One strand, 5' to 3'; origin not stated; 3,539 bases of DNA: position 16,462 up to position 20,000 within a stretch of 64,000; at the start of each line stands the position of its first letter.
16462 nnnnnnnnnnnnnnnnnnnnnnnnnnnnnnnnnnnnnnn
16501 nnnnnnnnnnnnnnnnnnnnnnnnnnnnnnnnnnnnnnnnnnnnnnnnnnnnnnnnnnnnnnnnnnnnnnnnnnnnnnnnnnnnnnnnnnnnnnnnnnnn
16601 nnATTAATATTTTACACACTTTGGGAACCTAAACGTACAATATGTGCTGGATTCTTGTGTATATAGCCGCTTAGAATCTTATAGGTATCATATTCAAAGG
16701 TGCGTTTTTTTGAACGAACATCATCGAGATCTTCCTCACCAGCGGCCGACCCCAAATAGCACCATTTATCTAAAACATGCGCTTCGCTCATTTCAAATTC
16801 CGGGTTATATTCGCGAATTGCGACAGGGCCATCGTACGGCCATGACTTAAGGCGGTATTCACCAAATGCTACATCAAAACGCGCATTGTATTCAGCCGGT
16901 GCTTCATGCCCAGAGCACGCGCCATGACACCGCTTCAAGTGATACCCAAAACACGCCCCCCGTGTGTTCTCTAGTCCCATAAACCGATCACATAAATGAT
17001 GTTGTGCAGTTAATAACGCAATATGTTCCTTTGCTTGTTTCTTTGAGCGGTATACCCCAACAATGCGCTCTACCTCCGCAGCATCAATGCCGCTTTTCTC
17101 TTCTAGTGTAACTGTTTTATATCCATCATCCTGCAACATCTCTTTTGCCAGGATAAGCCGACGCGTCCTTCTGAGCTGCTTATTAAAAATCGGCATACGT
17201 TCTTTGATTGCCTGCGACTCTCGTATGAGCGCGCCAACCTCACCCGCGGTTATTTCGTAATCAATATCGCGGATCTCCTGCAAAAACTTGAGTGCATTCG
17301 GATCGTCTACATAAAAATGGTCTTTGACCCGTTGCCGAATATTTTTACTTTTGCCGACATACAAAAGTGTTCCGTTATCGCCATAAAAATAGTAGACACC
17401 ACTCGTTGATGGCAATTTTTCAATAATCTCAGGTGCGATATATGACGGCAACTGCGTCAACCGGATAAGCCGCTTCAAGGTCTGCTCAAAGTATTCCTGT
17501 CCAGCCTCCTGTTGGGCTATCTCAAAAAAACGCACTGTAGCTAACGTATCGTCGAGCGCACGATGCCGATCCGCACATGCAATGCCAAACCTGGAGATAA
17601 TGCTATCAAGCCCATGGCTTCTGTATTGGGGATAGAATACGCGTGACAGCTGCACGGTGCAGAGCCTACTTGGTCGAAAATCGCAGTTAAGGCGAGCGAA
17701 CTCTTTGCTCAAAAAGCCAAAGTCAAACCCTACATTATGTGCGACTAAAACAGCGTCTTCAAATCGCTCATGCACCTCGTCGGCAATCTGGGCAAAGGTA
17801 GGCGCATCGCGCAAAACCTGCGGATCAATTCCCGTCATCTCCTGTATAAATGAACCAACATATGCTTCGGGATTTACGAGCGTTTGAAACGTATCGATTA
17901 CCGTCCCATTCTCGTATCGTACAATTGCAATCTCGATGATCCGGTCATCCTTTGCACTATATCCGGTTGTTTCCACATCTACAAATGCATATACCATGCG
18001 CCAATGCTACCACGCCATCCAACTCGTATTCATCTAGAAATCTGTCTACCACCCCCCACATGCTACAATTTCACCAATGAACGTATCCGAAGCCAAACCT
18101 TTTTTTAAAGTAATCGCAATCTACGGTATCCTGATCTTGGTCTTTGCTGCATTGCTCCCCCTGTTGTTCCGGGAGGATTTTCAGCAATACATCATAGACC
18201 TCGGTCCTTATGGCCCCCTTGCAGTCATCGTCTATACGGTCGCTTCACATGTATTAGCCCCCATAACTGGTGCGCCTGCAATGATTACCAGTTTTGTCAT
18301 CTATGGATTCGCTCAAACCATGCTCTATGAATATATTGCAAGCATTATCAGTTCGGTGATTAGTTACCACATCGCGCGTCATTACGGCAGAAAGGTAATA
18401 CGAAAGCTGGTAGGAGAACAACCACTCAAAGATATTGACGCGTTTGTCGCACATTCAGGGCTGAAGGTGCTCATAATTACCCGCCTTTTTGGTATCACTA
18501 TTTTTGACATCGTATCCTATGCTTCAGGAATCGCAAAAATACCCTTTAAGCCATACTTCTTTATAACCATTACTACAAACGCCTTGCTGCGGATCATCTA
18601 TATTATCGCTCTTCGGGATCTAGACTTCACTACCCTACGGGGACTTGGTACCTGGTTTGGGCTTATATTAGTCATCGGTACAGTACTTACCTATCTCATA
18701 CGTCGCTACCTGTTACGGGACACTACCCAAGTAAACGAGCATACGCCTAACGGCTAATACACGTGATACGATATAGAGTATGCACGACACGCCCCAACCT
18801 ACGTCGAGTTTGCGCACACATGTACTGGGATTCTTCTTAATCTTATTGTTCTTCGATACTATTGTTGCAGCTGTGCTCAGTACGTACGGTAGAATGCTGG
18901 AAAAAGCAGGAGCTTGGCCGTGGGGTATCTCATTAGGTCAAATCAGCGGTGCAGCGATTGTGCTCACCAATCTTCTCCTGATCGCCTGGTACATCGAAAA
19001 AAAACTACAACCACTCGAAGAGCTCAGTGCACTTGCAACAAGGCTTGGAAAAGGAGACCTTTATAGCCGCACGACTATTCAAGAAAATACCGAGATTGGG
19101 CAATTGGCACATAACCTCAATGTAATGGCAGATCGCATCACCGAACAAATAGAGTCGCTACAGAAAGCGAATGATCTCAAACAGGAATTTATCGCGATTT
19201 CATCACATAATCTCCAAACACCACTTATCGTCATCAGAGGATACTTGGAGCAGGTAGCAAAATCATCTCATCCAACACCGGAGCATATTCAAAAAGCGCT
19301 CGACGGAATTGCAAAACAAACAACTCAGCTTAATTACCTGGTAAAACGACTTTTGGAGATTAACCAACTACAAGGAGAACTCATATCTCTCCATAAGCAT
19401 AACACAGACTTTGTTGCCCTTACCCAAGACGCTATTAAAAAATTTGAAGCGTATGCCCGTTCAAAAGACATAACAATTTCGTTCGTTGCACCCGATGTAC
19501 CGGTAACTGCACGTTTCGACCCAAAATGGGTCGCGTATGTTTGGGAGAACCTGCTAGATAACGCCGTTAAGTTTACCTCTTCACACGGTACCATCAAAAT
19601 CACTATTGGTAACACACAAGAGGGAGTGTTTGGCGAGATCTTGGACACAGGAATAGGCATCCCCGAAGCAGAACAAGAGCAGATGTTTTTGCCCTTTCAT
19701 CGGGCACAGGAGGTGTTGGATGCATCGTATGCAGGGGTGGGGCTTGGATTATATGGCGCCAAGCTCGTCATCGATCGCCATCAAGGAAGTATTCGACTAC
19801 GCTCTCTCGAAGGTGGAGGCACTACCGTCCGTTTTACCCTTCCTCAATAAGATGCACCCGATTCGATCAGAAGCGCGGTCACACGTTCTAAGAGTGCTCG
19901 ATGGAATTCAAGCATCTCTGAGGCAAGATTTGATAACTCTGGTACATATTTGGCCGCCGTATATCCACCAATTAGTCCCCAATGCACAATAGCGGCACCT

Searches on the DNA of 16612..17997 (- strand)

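Call 92: search_rna_families(source=L153, start=6300, end=6650, threshold=evalue, max_evalue=1)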
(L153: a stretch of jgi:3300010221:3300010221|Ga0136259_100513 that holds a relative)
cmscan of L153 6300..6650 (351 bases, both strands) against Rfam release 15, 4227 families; matches with E-value up to 1: 0.
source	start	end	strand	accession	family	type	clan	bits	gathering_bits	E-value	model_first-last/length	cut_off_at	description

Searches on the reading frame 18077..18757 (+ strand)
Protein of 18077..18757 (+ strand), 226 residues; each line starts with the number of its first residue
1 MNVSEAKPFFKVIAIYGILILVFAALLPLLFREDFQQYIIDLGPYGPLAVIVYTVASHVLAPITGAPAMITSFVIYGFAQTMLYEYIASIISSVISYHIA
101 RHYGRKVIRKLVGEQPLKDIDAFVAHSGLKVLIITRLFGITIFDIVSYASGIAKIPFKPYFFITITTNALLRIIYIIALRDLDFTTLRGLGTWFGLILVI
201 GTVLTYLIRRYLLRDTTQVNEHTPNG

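Call 8: search_protein_families(library=pfam, proteins=[window:18077-18757:+], max_evalue=0.01)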
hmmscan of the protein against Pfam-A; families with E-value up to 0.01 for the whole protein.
window:18077-18757:+ (226 aa): 1 family
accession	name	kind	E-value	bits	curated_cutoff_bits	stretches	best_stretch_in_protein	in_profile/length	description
PF09335.16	VTT_dom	-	1.7e-17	64.4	33.9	1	67-176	5-118/123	VTT domain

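Call 90: search_protein_families(library=ncbifam, proteins=[window:18077-18757:+], max_evalue=0.001)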
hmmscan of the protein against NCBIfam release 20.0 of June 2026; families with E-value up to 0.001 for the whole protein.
window:18077-18757:+ (226 aa): 0 families

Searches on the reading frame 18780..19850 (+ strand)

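Call 8: search_protein_families(library=pfam, proteins=[window:18780-19850:+], max_evalue=0.01)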
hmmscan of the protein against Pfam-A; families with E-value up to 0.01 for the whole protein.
window:18780-19850:+ (356 aa): 5 families
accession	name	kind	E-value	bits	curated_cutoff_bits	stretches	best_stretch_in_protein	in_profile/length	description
PF02518.31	HATPase_c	-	2.1e-23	83.3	26.4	1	247-355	2-108/111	Histidine kinase-, DNA gyrase B-, and HSP90-like ATPase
PF00672.30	HAMP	-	4.8e-11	43.2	25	1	76-121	7-52/53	HAMP domain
PF00512.31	HisKA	-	1.1e-10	41.9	26.9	1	134-198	2-64/66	His Kinase A (phospho-acceptor) domain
PF18947.5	HAMP_2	-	0.0025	18.2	24.3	0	75-120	20-65/67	HAMP domain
PF06103.16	DUF948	-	0.0084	16.7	37.2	0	104-129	47-72/89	Bacterial protein of unknown function (DUF948)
